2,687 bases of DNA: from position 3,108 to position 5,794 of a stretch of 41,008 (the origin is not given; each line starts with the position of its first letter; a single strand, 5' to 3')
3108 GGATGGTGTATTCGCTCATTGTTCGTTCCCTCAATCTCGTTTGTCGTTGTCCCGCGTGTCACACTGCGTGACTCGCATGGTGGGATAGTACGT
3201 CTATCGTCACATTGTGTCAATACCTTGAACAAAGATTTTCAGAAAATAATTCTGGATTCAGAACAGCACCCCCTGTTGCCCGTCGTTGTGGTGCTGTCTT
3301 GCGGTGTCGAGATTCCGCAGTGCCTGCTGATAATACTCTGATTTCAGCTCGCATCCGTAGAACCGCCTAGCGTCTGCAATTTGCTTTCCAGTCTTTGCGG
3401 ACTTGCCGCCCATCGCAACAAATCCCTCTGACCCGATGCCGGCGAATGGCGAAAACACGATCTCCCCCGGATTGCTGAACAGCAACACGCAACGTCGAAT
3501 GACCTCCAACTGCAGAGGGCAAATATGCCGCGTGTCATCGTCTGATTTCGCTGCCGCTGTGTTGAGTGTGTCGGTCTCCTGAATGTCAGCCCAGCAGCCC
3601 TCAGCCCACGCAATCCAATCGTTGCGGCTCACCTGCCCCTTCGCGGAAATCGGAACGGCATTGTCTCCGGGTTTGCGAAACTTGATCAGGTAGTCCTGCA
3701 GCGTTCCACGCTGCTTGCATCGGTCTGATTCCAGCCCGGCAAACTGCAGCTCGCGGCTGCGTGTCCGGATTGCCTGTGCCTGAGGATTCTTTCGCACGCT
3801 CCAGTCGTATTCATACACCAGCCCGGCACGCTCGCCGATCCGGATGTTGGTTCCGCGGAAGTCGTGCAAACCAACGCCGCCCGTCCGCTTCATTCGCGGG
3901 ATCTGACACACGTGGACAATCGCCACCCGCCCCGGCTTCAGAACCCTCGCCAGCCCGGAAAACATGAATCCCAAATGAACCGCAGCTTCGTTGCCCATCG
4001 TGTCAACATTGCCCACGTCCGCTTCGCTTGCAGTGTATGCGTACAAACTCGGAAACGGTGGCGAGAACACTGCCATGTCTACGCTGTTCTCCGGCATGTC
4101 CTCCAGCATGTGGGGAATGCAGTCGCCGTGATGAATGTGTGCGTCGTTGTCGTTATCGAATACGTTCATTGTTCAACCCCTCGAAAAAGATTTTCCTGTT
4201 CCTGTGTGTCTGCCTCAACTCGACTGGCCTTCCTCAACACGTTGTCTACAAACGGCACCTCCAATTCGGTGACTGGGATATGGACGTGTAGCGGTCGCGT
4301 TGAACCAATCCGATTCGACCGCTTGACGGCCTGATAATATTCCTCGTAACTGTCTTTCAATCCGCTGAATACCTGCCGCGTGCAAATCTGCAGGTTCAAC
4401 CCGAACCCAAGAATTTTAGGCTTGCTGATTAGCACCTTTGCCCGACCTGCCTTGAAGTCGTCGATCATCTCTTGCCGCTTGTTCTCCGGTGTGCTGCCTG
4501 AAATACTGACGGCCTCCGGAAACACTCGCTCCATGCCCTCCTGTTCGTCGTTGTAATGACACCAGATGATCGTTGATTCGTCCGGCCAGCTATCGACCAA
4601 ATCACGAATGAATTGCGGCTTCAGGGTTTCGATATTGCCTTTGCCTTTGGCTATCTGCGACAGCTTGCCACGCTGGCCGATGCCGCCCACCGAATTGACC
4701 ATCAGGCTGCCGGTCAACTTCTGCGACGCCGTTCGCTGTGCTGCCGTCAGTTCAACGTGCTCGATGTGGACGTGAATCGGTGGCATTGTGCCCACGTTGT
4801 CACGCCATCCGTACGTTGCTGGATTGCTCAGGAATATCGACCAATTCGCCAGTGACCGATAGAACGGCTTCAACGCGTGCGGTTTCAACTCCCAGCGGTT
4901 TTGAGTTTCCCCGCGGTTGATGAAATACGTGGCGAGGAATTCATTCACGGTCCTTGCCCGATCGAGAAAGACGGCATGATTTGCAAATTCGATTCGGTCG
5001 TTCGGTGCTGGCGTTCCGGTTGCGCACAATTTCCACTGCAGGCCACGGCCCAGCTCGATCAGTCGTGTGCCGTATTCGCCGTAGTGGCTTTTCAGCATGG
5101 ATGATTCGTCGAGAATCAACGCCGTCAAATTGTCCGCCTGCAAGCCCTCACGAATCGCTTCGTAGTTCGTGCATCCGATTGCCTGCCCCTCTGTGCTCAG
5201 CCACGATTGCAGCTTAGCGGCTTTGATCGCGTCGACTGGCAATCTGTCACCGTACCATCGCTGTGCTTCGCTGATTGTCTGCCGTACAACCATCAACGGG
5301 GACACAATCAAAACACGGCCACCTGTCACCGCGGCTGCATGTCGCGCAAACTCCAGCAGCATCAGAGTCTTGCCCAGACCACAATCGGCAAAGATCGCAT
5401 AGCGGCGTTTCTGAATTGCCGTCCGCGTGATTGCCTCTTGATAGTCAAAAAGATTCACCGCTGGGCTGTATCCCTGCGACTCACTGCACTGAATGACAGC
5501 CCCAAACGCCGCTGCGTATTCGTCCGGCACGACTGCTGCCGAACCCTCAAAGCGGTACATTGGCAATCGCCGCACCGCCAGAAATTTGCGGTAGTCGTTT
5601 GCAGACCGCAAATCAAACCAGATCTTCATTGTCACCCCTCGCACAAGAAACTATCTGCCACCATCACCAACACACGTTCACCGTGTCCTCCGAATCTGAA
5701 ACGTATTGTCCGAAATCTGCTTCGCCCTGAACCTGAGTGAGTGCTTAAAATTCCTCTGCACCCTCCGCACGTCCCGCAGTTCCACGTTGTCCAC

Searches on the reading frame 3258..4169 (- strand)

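Call 30: search_protein_families(library=phrogs, proteins=[window:3258-4169:-], max_evalue=0.00001)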
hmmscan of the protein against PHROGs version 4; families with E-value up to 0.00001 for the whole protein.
window:3258-4169:- (303 aa): 4 families
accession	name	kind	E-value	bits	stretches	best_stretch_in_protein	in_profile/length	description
phrog_67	-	other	7.8e-29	102.2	1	6-292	120-348/743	DNA methyltransferase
phrog_16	-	DNA, RNA and nucleotide metabolism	5e-24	85.6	1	187-292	820-914/986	DNA helicase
phrog_498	-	other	9.3e-09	35.3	0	199-289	341-422/633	DNA methyltransferase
phrog_3008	-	other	8.2e-06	26.2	0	213-289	148-213/244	DNA methyltransferase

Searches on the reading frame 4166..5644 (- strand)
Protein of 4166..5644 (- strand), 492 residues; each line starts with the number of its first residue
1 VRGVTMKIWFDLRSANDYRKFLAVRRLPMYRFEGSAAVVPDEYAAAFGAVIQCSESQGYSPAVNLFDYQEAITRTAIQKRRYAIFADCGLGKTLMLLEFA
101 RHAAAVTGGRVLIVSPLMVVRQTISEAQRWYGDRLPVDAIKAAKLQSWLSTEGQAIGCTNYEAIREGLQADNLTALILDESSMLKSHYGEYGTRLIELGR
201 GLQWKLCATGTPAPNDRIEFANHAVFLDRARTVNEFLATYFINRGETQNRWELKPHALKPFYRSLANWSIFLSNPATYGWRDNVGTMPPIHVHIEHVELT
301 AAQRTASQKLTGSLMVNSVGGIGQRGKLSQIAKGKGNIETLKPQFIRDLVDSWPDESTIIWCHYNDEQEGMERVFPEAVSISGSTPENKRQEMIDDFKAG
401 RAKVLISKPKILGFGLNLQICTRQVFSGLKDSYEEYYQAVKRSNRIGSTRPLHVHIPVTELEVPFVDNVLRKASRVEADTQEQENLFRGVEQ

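Call 30: search_protein_families(library=phrogs, proteins=[window:4166-5644:-], max_evalue=0.00001)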
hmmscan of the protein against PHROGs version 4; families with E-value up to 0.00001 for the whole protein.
window:4166-5644:- (492 aa): 3 families
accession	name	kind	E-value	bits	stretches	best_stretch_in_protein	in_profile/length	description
phrog_62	-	DNA, RNA and nucleotide metabolism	2.9e-66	225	1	56-461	688-1112/1881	DNA helicase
phrog_16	-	DNA, RNA and nucleotide metabolism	3.8e-30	105.8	1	60-456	268-590/986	DNA helicase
phrog_11354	-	unknown function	7.1e-06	26.7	0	389-482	11-102/116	-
